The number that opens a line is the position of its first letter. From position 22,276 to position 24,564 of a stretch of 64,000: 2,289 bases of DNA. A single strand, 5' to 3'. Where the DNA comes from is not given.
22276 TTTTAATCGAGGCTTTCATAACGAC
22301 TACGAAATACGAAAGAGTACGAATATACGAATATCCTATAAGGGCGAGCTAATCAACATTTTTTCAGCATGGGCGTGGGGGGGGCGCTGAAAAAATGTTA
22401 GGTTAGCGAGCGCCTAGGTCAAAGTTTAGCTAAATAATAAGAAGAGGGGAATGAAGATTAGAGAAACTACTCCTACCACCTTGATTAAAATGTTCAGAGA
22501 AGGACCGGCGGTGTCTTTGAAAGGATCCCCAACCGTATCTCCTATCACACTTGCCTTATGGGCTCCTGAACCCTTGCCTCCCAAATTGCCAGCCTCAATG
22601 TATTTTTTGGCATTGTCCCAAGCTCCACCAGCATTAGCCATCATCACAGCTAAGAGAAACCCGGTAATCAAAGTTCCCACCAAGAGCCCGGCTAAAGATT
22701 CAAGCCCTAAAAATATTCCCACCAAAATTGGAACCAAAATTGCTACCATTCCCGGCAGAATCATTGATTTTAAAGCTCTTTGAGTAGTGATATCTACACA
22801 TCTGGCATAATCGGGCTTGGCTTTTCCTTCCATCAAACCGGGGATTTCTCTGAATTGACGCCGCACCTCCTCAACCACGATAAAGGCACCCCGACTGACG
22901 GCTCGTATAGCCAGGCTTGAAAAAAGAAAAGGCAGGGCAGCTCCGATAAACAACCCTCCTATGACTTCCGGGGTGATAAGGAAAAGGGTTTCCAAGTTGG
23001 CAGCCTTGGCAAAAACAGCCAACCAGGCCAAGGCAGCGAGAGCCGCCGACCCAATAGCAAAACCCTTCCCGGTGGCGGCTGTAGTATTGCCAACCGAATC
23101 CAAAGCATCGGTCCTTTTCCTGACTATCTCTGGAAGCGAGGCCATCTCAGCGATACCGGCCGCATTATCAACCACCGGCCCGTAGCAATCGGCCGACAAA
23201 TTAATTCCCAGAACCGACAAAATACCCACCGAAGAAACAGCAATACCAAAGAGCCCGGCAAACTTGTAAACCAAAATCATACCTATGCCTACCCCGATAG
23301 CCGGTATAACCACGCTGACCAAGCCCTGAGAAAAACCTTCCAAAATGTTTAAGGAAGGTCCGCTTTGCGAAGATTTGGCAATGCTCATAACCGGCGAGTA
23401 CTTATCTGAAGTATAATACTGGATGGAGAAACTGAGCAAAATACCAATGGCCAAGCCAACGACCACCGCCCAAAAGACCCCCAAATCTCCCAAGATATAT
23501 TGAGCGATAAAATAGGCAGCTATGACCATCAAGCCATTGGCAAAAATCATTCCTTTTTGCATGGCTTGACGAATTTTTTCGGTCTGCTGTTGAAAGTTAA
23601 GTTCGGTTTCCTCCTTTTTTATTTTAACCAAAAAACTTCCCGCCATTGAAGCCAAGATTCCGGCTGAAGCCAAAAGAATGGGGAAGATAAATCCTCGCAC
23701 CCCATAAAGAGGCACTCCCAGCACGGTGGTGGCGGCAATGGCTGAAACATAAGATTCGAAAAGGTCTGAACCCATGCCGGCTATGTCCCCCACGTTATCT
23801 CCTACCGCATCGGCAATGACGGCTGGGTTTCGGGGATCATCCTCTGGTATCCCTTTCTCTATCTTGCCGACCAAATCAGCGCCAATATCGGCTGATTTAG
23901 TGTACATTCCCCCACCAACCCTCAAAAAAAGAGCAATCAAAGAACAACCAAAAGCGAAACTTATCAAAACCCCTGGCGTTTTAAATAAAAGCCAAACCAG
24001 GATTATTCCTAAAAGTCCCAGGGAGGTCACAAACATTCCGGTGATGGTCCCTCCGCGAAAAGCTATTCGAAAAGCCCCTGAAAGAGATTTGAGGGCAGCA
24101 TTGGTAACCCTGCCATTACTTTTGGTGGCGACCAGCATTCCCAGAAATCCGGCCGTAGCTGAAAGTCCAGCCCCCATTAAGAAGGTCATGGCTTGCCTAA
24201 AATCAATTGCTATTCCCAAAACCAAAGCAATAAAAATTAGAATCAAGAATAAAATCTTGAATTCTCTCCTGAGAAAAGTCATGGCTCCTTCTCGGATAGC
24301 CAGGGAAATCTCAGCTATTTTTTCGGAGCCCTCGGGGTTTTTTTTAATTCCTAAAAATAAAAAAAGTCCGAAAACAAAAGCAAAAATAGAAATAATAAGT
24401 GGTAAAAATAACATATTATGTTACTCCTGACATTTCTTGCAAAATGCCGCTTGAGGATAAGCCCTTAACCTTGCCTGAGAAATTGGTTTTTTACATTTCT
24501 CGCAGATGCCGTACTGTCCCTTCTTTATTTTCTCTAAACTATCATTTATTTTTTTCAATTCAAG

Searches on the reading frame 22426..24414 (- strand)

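Call 52: search_protein_families(library=pfam, proteins=[window:22426-24414:-], max_evalue=0.0001)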
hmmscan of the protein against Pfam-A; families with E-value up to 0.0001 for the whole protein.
window:22426-24414:- (662 aa): 1 family
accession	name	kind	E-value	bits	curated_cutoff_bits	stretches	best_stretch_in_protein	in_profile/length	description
PF03030.21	H_PPase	-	4.3e-254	845.5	29.7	1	10-654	1-645/645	Inorganic H+ pyrophosphatase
